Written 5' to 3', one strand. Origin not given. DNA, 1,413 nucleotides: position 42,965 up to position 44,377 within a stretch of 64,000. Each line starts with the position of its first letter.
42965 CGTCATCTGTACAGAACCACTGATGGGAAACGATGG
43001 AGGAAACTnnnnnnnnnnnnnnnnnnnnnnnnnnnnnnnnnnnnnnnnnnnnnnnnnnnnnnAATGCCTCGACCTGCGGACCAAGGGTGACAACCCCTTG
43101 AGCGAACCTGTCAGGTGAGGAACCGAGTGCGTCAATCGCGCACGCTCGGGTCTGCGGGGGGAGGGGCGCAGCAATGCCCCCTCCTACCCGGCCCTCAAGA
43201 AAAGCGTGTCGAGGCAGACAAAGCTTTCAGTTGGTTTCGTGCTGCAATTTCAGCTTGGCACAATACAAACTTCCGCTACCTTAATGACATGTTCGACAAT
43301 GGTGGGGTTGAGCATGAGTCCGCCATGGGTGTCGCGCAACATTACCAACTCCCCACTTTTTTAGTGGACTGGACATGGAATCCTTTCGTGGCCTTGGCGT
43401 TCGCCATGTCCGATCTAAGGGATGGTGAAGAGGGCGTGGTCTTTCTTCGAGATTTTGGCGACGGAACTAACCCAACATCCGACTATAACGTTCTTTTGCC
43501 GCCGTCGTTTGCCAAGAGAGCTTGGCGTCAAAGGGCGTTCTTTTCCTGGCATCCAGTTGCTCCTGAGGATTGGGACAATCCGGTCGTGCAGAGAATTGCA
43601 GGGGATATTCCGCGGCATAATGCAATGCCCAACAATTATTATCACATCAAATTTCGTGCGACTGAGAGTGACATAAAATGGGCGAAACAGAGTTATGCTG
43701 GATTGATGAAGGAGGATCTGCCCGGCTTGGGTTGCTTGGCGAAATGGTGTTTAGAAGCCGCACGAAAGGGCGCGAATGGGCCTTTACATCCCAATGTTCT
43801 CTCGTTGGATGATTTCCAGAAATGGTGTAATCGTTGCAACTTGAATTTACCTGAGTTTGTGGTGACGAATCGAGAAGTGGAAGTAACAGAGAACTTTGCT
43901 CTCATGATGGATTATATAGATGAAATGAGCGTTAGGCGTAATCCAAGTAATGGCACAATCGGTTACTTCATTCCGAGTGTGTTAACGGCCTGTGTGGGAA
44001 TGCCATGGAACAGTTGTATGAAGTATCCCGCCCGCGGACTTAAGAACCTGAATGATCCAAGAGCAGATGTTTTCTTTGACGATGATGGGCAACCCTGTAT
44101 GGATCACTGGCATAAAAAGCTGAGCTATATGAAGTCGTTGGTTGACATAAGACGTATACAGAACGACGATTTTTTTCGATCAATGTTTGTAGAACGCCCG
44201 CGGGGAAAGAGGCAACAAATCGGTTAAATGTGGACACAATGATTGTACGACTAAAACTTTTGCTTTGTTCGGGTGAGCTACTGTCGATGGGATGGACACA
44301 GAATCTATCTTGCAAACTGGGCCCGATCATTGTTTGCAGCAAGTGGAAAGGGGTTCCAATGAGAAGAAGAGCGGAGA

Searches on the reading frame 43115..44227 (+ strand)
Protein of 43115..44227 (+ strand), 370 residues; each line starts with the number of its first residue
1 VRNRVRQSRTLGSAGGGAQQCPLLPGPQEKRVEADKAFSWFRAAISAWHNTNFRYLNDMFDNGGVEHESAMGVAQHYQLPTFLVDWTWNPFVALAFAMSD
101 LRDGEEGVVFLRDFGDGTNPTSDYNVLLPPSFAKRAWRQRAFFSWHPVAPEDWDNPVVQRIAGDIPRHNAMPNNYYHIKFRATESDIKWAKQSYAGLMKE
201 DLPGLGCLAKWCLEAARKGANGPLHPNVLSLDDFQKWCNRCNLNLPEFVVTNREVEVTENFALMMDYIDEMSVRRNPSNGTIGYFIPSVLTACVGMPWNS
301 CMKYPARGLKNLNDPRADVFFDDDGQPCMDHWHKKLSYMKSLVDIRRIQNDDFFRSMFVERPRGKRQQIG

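Call 14: search_protein_families(library=pfam, proteins=[window:43115-44227:+], max_evalue=0.001)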
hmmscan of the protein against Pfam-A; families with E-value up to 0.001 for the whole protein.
window:43115-44227:+ (370 aa): 1 family
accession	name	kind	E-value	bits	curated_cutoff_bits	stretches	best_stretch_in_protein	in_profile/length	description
PF08867.16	FRG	-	3.3e-10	41.2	25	1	66-103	57-91/94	FRG domain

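Call 44: search_protein_families(library=padloc, proteins=[window:43115-44227:+], max_evalue=0.001)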
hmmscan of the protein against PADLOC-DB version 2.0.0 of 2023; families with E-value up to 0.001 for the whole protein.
window:43115-44227:+ (370 aa): 12 families
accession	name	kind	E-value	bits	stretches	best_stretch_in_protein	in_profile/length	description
PDLC04938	PDC-S15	-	7.5e-13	46.5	1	71-155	120-215/276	-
PDLC04937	PDC-S15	-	7.9e-09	33.5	1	67-106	94-133/254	-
PDLC04936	PDC-S15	-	8.7e-09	33.2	1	73-114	98-141/300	-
PDLC04929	PDC-S15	-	1.6e-07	29.5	1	70-107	94-131/308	-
PDLC04933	PDC-S15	-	2e-07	28.8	1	74-110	84-121/286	-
PDLC04934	PDC-S15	-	6.7e-07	26.7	1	60-100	112-150/416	-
PDLC04932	PDC-S15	-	4.1e-06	24.4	1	45-102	84-143/324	-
PDLC04927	PDC-S15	-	4.6e-06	23.8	1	53-100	79-118/422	-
PDLC04930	PDC-S15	-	8.2e-06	23.1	1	74-103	88-117/380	-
PDLC04940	PDC-S15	-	9.5e-06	23.4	1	70-102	125-157/280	-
PDLC04926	PDC-S15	-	1.1e-05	22.7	1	71-116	91-136/300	-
PDLC04931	PDC-S15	-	1.8e-05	22.7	1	72-101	130-159/282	-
